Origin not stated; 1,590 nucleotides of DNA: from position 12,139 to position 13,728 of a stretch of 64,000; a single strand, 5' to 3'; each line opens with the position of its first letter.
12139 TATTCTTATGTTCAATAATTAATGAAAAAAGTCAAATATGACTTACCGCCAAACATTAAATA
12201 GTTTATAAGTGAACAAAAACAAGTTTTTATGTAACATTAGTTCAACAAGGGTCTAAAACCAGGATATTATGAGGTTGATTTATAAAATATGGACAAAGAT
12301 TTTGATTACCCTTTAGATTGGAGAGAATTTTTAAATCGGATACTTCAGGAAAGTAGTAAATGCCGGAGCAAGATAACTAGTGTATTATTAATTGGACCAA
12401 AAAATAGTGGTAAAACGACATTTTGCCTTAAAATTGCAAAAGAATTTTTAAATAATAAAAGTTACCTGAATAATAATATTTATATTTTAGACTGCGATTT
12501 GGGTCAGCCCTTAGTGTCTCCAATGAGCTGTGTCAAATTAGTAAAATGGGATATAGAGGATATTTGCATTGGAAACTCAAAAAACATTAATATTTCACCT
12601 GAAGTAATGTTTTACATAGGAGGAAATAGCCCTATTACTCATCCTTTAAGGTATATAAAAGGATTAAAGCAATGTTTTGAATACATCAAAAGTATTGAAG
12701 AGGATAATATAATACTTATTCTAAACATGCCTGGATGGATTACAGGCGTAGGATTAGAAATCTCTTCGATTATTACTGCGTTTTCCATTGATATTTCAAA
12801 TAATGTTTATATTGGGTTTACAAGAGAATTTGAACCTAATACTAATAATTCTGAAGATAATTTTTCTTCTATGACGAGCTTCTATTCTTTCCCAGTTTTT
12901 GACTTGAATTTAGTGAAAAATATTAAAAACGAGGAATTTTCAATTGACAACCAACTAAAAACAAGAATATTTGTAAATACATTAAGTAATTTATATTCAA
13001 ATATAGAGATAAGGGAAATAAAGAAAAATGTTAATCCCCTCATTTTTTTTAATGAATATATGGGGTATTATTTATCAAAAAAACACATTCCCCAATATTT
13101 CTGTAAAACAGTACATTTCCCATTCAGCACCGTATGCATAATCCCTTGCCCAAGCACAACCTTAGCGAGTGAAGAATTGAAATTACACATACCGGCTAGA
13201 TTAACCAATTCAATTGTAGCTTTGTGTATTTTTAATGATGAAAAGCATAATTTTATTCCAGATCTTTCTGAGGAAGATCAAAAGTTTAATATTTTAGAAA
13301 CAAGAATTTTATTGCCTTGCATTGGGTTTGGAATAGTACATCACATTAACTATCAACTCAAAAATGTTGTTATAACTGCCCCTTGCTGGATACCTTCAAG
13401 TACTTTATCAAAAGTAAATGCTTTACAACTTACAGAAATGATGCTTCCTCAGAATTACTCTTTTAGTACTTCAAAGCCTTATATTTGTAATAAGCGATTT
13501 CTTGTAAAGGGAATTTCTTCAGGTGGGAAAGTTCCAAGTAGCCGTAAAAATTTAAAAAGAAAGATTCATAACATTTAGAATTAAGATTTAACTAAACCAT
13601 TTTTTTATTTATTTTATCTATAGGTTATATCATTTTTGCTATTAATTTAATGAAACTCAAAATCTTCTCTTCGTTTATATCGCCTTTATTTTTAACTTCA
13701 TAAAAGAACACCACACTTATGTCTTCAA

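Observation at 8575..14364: Position- and orientation-fixed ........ (E2F-type) elements about 65-75 bp upstream of several start codons, in a window that also encodes an E2F factor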

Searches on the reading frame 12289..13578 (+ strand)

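Call 8: search_protein_families(library=pfam, proteins=[window:12289-13578:+])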
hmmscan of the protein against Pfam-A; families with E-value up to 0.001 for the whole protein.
window:12289-13578:+ (429 aa): 2 families
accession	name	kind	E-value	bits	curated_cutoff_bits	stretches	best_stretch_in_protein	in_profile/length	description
PF16575.11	CLP1_P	-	1.7e-19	70.8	26.6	1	36-169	1-133/188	mRNA cleavage and polyadenylation factor CLP1 P-loop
PF25467.1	NOL9_C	-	0.0002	21.7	31.6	1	341-387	46-90/90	NOL9-like, C-terminal domain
